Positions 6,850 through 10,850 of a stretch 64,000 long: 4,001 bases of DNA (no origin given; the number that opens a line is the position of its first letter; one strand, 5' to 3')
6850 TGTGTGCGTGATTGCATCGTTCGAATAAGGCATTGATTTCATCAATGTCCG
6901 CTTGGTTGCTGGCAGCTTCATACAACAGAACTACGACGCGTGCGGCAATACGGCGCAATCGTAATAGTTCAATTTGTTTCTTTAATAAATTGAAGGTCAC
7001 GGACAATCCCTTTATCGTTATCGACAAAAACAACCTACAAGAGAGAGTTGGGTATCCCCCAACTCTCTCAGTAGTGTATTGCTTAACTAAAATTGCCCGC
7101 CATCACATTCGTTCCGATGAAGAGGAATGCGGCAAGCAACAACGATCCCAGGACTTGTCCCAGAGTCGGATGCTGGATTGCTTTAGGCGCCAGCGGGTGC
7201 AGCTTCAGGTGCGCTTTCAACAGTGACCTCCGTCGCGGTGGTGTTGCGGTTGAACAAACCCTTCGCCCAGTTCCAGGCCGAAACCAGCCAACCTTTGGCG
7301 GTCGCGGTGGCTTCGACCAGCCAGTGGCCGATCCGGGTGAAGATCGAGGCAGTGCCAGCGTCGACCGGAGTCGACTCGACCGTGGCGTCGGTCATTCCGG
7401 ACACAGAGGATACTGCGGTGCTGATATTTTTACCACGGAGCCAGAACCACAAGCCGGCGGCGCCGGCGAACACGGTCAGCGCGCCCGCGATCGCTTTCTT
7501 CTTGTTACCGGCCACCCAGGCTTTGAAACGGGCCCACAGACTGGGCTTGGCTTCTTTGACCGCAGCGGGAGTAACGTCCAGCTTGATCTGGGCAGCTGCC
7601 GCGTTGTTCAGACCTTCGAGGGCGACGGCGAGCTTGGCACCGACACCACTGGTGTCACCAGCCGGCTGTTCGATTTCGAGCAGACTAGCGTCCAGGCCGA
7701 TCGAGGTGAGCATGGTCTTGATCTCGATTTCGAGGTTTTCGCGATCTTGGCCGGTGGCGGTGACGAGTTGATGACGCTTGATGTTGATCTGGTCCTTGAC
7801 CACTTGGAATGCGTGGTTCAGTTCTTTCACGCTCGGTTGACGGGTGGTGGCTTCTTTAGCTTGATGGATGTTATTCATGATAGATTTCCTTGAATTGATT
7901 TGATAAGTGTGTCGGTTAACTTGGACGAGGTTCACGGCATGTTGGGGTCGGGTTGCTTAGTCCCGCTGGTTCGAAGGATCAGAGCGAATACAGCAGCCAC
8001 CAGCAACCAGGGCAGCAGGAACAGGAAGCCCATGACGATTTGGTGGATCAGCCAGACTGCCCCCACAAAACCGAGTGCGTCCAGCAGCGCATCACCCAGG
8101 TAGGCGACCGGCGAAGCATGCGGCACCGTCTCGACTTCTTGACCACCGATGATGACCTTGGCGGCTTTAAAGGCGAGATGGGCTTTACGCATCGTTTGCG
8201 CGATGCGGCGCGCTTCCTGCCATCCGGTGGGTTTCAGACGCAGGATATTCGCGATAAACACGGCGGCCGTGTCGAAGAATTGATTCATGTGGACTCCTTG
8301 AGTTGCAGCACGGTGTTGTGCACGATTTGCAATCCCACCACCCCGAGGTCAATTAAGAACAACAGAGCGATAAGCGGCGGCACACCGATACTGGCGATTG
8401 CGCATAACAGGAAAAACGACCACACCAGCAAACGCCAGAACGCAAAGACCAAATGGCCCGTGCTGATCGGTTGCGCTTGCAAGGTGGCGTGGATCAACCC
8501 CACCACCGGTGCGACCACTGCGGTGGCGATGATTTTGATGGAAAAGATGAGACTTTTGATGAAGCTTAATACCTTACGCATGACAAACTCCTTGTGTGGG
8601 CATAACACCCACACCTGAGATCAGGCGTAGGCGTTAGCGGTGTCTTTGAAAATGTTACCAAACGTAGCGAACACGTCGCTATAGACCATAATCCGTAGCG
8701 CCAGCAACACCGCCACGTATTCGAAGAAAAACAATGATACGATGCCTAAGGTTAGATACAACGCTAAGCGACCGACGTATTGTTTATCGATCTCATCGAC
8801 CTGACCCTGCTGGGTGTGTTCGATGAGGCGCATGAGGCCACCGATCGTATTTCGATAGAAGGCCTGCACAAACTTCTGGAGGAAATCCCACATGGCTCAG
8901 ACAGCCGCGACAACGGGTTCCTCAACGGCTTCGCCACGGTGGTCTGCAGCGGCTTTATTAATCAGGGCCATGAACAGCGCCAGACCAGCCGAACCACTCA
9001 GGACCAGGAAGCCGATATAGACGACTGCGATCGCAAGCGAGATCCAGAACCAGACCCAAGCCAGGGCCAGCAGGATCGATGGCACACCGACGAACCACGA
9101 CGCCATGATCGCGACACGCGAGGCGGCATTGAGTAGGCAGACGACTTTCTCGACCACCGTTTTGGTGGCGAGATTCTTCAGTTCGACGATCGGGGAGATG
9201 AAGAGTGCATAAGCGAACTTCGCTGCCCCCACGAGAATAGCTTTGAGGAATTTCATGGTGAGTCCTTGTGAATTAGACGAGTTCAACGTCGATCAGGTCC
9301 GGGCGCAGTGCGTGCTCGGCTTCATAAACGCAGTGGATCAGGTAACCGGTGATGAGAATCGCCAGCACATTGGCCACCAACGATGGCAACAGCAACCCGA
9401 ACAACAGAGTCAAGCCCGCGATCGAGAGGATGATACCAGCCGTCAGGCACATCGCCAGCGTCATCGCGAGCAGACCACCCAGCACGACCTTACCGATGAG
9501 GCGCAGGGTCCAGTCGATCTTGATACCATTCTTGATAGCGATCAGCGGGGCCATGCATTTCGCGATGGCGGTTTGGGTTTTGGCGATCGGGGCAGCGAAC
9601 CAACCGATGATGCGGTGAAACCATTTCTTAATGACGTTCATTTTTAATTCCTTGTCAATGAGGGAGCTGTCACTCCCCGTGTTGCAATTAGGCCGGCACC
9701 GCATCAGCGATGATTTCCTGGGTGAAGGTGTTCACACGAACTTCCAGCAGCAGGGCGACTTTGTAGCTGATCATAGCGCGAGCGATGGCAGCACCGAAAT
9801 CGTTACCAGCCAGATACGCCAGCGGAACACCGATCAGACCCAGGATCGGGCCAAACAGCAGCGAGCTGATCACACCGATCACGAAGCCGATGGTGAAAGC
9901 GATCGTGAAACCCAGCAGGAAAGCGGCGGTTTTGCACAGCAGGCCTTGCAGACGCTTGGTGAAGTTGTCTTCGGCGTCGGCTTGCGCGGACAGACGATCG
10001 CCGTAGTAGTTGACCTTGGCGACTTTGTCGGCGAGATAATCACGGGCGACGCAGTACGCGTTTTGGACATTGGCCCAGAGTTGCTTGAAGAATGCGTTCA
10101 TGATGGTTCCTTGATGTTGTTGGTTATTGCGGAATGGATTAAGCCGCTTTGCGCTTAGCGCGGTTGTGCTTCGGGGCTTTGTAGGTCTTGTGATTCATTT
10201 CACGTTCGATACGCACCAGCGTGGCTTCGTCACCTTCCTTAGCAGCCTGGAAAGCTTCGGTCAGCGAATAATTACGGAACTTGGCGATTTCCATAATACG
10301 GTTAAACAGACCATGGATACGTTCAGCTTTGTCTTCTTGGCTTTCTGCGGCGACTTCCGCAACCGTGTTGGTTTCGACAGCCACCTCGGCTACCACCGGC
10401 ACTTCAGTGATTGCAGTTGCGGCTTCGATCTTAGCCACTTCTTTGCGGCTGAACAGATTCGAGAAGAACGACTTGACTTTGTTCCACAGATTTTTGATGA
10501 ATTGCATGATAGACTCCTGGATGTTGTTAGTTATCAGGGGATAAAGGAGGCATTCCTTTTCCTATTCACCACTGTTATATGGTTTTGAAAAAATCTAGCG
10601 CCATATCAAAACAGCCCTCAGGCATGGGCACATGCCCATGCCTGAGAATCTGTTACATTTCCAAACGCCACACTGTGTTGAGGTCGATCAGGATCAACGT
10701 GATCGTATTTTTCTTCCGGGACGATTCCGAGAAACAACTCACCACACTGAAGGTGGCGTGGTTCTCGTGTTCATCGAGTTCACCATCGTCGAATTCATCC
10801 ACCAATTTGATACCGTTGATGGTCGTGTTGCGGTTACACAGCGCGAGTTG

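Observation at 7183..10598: Eight-gene, probably early operon of amphipathic-helix membrane proteins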

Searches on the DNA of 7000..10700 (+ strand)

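Call 3: search_dna_similar(query=window:7000-10700:+, collection=phages, mode=near, max_rows=30)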
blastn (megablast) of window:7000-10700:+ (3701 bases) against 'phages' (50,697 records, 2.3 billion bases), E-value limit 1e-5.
No match.

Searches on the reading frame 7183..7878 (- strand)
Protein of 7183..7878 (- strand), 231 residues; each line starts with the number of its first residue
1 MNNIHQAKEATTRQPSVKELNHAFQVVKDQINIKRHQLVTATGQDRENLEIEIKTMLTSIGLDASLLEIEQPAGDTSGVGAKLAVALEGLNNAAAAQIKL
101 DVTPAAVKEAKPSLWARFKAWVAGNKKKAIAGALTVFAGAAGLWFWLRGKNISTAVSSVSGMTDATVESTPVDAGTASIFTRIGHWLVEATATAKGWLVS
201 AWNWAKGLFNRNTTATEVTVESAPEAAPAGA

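Call 7: search_protein_families(library=pfam, proteins=[window:7183-7878:-], max_evalue=1)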
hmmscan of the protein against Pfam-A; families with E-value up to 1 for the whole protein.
window:7183-7878:- (231 aa): 0 families

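Call 8: search_protein_families(library=phrogs, proteins=[window:7183-7878:-], max_evalue=1)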
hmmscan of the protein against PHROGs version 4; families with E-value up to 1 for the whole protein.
window:7183-7878:- (231 aa): 1 family
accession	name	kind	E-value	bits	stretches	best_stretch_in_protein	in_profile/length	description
phrog_7813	-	unknown function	0.0026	19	1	86-110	60-84/151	-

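Call 21: search_dna_similar(query=window:7183-7878:-, collection=phages, mode=protein, max_evalue=0.1, max_rows=20)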
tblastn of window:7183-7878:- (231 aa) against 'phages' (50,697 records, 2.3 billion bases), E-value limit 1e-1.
No match.

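Call 27: find_homologous_proteins(query=window:7183-7878:-, max_evalue=0.01)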
Query window:7183-7878:- (231 aa): 6 proteins with E <= 0.01 among 1850 candidates. Only proteins of 127 to 405 residues were searched: fused or split forms outside these lengths cannot appear, so this answer is no evidence that the protein stands alone or is whole; find_related_loci, which searches DNA, has no such limit.
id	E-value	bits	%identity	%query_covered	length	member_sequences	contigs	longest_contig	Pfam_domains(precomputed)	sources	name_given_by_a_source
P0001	1.7e-142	490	100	100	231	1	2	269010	-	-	-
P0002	2.0e-74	268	59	100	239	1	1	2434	-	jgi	jgi:hypothetical protein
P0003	2.7e-72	261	59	100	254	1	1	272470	-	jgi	jgi:hypothetical protein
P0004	8.4e-70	253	56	100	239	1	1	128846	-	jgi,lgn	jgi:hypothetical protein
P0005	2.0e-68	248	57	100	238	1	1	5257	-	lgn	-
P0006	2.0e-19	88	33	91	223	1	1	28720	-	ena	-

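Call 28: find_encoding_contigs(protein=P0006, flank=10000, max_places=3)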
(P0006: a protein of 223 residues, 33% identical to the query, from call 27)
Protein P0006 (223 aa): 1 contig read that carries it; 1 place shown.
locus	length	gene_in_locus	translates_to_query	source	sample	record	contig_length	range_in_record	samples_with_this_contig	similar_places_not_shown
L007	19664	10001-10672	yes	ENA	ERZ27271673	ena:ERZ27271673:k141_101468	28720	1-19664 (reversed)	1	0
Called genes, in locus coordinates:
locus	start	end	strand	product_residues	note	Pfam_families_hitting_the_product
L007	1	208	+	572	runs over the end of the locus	-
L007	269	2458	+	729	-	-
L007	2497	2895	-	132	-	-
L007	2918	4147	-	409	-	-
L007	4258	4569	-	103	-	-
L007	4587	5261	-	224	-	-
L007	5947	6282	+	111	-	-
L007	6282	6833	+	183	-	-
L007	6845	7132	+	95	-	-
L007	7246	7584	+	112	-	-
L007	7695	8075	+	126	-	-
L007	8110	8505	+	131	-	-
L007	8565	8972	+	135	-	-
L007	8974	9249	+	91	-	-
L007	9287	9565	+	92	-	-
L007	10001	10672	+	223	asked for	-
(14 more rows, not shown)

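Call 29: find_encoding_contigs(protein=P0005, flank=10000, max_places=3)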
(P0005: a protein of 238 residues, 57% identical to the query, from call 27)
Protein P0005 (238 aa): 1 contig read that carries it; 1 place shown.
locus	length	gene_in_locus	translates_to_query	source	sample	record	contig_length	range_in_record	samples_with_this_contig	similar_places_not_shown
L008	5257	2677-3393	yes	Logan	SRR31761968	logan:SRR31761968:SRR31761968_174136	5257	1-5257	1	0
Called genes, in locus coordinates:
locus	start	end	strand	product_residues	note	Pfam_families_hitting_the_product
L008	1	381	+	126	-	?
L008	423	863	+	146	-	-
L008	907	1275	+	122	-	-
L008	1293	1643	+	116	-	-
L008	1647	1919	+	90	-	-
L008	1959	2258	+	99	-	-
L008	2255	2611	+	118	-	-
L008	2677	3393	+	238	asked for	-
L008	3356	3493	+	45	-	-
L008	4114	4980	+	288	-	-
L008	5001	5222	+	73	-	-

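Call 61: search_protein_representatives(alignment_id=A2)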
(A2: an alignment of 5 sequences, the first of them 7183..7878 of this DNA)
Query: 5 sequences, 237 profile positions. Proteins with E-value up to 0.001 (for the whole library): 26; up to 1e-10: 20; up to 1e-30: 12. The best 26 are listed.
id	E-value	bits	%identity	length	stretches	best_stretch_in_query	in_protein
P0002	1.6e-96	338.9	-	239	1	1-237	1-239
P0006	3.0e-86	305.2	-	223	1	7-235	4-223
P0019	1.4e-55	204.8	-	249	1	12-224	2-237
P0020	2.6e-51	190.8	-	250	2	101-227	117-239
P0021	3.8e-45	170.7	-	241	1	10-235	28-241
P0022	2.5e-42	161.5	-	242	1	10-235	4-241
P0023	7.4e-42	159.9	-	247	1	19-235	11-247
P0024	2.8e-37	144.9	-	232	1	14-235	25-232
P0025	9.8e-36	139.9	-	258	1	11-229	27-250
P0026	2.9e-34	135.0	-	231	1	14-235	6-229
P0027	1.2e-32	129.8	-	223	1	11-228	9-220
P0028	1.7e-31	126.0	-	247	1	17-237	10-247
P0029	3.2e-30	121.8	-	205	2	105-235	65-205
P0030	7.7e-29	117.3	-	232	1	22-229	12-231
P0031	2.6e-27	112.3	-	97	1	140-232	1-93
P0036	1.3e-11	60.8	-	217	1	5-224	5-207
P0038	2.3e-07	47.0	-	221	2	103-227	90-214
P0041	1.2e-04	38.1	-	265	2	70-228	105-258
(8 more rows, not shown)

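Call 63: search_dna_similar(query=P0036, collection=phages, mode=protein, max_evalue=0.01, max_rows=15)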
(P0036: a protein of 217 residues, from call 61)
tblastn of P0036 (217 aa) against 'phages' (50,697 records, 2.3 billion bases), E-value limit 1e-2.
No match.

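Call 64: search_dna_similar(query=P0041, collection=phages, mode=protein, max_evalue=0.01, max_rows=15)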
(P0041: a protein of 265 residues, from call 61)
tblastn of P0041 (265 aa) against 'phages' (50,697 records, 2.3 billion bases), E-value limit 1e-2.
No match.

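Call 65: search_dna_similar(query=P0038, collection=phages, mode=protein, max_evalue=0.01, max_rows=15)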
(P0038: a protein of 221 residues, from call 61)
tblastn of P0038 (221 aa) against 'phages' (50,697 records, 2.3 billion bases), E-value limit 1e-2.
No match.

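Call 66: find_encoding_contigs(protein=P0041, flank=7000, max_places=1)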
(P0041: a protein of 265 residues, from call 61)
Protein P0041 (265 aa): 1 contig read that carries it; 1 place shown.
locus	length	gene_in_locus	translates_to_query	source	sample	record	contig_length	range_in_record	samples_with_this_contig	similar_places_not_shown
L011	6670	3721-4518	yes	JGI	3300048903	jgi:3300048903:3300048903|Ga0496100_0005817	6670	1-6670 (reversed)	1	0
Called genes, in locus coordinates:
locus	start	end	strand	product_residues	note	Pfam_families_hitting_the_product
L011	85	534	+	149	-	-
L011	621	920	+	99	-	-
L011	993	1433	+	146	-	-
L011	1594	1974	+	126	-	-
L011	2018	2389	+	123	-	-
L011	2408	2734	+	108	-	-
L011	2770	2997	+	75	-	-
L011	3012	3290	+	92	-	-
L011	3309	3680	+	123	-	-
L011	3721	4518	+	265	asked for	-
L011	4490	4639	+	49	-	-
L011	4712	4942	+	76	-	-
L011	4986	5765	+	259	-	-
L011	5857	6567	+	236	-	-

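Call 67: find_encoding_contigs(protein=P0036, flank=7000, max_places=1)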
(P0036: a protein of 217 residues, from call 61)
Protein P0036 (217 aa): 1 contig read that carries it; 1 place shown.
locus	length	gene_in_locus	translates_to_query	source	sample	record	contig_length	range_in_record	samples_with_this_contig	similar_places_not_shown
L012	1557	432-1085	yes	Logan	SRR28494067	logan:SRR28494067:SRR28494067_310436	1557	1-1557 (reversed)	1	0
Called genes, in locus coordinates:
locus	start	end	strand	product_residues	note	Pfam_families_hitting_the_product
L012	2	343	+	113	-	?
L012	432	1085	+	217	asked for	-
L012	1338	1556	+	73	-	?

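Call 68: find_encoding_contigs(protein=P0038, flank=7000, max_places=1)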
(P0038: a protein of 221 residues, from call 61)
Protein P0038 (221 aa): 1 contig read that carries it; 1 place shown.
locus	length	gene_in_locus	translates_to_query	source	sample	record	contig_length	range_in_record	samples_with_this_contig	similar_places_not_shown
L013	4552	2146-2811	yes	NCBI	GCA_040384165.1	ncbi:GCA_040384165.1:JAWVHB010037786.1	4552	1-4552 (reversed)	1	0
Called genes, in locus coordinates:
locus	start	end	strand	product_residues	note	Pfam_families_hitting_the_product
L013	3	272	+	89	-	?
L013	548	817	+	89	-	-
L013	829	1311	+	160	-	-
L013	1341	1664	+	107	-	-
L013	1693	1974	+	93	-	-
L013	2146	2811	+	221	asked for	-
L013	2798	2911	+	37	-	-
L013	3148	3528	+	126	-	-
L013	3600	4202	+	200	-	-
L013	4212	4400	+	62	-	-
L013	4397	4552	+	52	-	?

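Call 71: search_protein_families(library=padloc, proteins=[window:7183-7878:-], max_evalue=0.1)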
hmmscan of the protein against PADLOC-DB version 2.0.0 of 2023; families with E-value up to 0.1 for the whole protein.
window:7183-7878:- (231 aa): 0 families

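Call 94: search_protein_families(library=phrogs, alignment_id=A9, max_evalue=0.05)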
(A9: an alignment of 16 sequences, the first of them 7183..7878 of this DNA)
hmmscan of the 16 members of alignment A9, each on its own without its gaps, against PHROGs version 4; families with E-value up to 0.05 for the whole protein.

A. member 1, window:7183-7878:- (231 aa): 1 family
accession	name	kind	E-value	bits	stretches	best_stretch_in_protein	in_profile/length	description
phrog_7813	-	unknown function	0.0026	19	0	86-110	60-84/151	-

B. families by the number of members that match (of 16 scanned): 5 families
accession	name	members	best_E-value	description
phrog_32784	-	2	0.0033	-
phrog_7813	-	1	0.0026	-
phrog_7584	-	1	0.007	Rz-like spanin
phrog_421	-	1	0.013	unknown function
phrog_18607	-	1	0.03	-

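Call 98: predict_structure(alignment_id=A9)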
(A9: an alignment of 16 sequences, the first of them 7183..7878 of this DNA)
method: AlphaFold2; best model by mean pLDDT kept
length: 231 residues; sequences in the alignment: 16
mean_pLDDT: 58.2   pTM: 0.28
mean pLDDT of the five models: 58.2, 55.5, 51.8, 50.4, 41.6
residues with pLDDT >= 90: 11; 70-90: 61; 50-70: 68; < 50: 91
segments of 3 or more residues with pLDDT < 50: 70-83, 89-108, 152-178, 210-231
pLDDT, mean of each block of 10 residues (from residue 1): 55 73 85 89 89 88 56 39 48 44 43 69 69 69 70 39 33 44 52 57 56 37 36 36
secondary structure, 60 per line:
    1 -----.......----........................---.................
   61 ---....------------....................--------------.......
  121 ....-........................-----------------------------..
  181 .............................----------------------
elements in order: H6-12 H17-40 H44-60 H64-67 H80-99 H114-124 H126-149 H179-209

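Call 104: search_protein_families(library=ncbifam, proteins=[window:7183-7878:-], max_evalue=0.1)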
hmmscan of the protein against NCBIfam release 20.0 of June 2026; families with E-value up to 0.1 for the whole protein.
window:7183-7878:- (231 aa): 0 families

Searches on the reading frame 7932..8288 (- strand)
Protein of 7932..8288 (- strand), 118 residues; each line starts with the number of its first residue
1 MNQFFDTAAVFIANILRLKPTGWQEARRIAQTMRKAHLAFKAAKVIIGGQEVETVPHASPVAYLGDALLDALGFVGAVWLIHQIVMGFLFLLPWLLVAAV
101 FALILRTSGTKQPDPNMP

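Call 7: search_protein_families(library=pfam, proteins=[window:7932-8288:-], max_evalue=1)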
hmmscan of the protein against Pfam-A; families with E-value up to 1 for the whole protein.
window:7932-8288:- (118 aa): 1 family
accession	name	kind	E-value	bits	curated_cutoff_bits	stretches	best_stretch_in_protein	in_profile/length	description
PF14257.11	DUF4349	-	0.068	13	27.7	1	50-105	155-212/213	Domain of unknown function (DUF4349)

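Call 8: search_protein_families(library=phrogs, proteins=[window:7932-8288:-], max_evalue=1)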
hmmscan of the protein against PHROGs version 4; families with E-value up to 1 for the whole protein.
window:7932-8288:- (118 aa): 2 families
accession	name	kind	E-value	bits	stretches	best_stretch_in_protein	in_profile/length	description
phrog_11602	-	unknown function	0.16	13.3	1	33-77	29-73/90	-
phrog_1930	-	unknown function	0.36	11.9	0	83-109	20-46/71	-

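Call 71: search_protein_families(library=padloc, proteins=[window:7932-8288:-], max_evalue=0.1)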
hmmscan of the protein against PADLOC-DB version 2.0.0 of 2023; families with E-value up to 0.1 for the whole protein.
window:7932-8288:- (118 aa): 0 families

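Call 104: search_protein_families(library=ncbifam, proteins=[window:7932-8288:-], max_evalue=0.1)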
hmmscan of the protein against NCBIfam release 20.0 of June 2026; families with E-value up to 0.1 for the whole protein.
window:7932-8288:- (118 aa): 2 families
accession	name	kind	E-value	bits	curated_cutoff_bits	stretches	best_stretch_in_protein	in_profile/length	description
TIGR01332.1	cyt_b559_alpha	equivalog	0.021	14.9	93.95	1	78-113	18-51/80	cytochrome b559 subunit alpha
NF011045.0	PRK14475.1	equivalog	0.083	13.1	211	0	27-76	115-165/169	F0F1 ATP synthase subunit B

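Call 107: find_homologous_proteins(query=A5, max_evalue=0.001)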
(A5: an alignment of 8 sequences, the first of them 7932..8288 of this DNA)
Query A5 (8 sequences) (118 aa, profile of the alignment): 16 proteins with E <= 0.001 among 4091 candidates. Only proteins of 64 to 216 residues were searched: fused or split forms outside these lengths cannot appear, so this answer is no evidence that the protein stands alone or is whole; find_related_loci, which searches DNA, has no such limit.
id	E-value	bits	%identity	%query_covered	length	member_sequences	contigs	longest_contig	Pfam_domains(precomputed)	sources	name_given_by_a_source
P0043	1.1e-48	182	67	99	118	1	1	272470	-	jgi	jgi:hypothetical protein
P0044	5.1e-48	180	100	100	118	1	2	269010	-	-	-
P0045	1.5e-45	172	57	97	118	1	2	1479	-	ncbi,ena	-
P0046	1.3e-42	162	46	97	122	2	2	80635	-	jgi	jgi:hypothetical protein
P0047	1.6e-42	162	37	91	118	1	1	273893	-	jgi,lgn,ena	-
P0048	3.5e-41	158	63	89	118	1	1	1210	-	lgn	-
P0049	5.3e-41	157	39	95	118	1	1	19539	-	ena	-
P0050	6.7e-39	150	44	97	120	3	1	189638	-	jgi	jgi:hypothetical protein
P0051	1.3e-38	149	43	89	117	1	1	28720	-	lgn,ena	-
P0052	5.8e-37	144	39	89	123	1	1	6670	-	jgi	jgi:uncharacterized protein YacL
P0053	1.4e-36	143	46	97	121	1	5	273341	-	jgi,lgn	jgi:hypothetical protein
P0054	5.1e-35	138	50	79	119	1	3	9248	-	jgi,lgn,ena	-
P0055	3.9e-34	135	46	88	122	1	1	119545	-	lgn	-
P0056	1.0e-33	134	44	97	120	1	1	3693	-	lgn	-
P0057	7.7e-30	121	38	81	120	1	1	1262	-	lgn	-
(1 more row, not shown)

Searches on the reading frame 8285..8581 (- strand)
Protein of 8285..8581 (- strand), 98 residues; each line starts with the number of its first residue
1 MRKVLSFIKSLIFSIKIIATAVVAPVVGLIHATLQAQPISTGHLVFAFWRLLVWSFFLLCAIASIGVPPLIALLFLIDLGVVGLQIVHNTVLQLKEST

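Call 7: search_protein_families(library=pfam, proteins=[window:8285-8581:-], max_evalue=1)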
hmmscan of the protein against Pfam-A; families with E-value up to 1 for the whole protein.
window:8285-8581:- (98 aa): 1 family
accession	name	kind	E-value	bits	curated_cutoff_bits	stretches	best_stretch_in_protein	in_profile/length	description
PF18949.5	DUF5693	-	0.67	8.8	29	1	11-74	364-427/609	Family of unknown function (DUF5693)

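Call 8: search_protein_families(library=phrogs, proteins=[window:8285-8581:-], max_evalue=1)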
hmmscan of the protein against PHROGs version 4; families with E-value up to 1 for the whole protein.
window:8285-8581:- (98 aa): 0 families

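Call 71: search_protein_families(library=padloc, proteins=[window:8285-8581:-], max_evalue=0.1)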
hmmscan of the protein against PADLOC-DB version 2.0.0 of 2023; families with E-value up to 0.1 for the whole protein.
window:8285-8581:- (98 aa): 0 families

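Call 104: search_protein_families(library=ncbifam, proteins=[window:8285-8581:-], max_evalue=0.1)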
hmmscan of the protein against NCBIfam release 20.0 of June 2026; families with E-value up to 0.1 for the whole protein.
window:8285-8581:- (98 aa): 0 families

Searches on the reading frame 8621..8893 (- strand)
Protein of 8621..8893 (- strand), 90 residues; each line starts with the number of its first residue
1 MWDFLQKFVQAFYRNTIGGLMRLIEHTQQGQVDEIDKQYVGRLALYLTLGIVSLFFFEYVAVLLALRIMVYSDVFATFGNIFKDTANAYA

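Call 7: search_protein_families(library=pfam, proteins=[window:8621-8893:-], max_evalue=1)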
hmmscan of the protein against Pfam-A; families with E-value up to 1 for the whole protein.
window:8621-8893:- (90 aa): 0 families

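Call 8: search_protein_families(library=phrogs, proteins=[window:8621-8893:-], max_evalue=1)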
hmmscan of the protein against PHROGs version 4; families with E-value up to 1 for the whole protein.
window:8621-8893:- (90 aa): 1 family
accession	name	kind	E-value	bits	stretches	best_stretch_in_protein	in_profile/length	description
phrog_27903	-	unknown function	0.22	12.6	1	39-84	6-53/67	-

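Call 71: search_protein_families(library=padloc, proteins=[window:8621-8893:-], max_evalue=0.1)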
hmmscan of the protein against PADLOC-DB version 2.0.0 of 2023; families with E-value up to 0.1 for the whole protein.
window:8621-8893:- (90 aa): 0 families

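Call 104: search_protein_families(library=ncbifam, proteins=[window:8621-8893:-], max_evalue=0.1)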
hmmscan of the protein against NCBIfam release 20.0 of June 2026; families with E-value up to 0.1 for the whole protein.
window:8621-8893:- (90 aa): 0 families

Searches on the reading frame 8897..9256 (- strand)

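Call 7: search_protein_families(library=pfam, proteins=[window:8897-9256:-], max_evalue=1)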
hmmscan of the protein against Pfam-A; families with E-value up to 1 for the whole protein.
window:8897-9256:- (119 aa): 0 families

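Call 8: search_protein_families(library=phrogs, proteins=[window:8897-9256:-], max_evalue=1)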
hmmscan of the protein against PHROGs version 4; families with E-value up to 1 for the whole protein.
window:8897-9256:- (119 aa): 1 family
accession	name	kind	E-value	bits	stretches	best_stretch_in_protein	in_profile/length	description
phrog_23286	-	unknown function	0.1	14.1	1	7-88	30-107/115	-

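Call 71: search_protein_families(library=padloc, proteins=[window:8897-9256:-], max_evalue=0.1)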
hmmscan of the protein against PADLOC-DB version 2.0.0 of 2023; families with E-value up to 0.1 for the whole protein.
window:8897-9256:- (119 aa): 1 family
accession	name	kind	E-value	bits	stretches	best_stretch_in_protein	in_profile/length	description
PDLC00692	Effector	-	0.0018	16.2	1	22-103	19-96/167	2TM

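Call 104: search_protein_families(library=ncbifam, proteins=[window:8897-9256:-], max_evalue=0.1)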
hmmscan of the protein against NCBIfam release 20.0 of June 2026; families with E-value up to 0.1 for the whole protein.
window:8897-9256:- (119 aa): 1 family
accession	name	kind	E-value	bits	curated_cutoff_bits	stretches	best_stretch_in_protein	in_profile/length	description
NF011480.0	PRK14889.1-4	equivalog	0.02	15.3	120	1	4-80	10-78/132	VKOR family protein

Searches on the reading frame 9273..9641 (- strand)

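Call 7: search_protein_families(library=pfam, proteins=[window:9273-9641:-], max_evalue=1)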
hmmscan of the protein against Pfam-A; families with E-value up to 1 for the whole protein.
window:9273-9641:- (122 aa): 3 families
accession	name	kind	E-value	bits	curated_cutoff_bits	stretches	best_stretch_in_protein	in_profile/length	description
PF03578.20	HGWP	-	0.033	14.1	21.9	0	7-15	7-15/28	HGWP repeat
PF12046.13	CCB1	-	0.078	12.8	25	1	60-121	78-138/168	Cofactor assembly of complex C subunit B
PF01384.25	PHO4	-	0.11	11.8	33.7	1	13-78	80-144/350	Phosphate transporter family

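Call 8: search_protein_families(library=phrogs, proteins=[window:9273-9641:-], max_evalue=1)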
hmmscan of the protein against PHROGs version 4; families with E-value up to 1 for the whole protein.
window:9273-9641:- (122 aa): 2 families
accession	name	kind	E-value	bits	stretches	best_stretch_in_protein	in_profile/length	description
phrog_33477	-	unknown function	0.37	12.1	1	42-107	5-67/82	-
phrog_27693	-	unknown function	0.59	9.4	1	35-76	4-47/725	-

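Call 71: search_protein_families(library=padloc, proteins=[window:9273-9641:-], max_evalue=0.1)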
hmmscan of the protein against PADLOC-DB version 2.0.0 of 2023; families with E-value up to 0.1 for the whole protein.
window:9273-9641:- (122 aa): 1 family
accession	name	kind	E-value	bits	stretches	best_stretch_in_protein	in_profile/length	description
PDLC00723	Effector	-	0.04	11.4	1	6-90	134-214/302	4TM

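Call 104: search_protein_families(library=ncbifam, proteins=[window:9273-9641:-], max_evalue=0.1)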
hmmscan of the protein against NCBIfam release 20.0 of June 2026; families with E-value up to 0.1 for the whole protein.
window:9273-9641:- (122 aa): 0 families
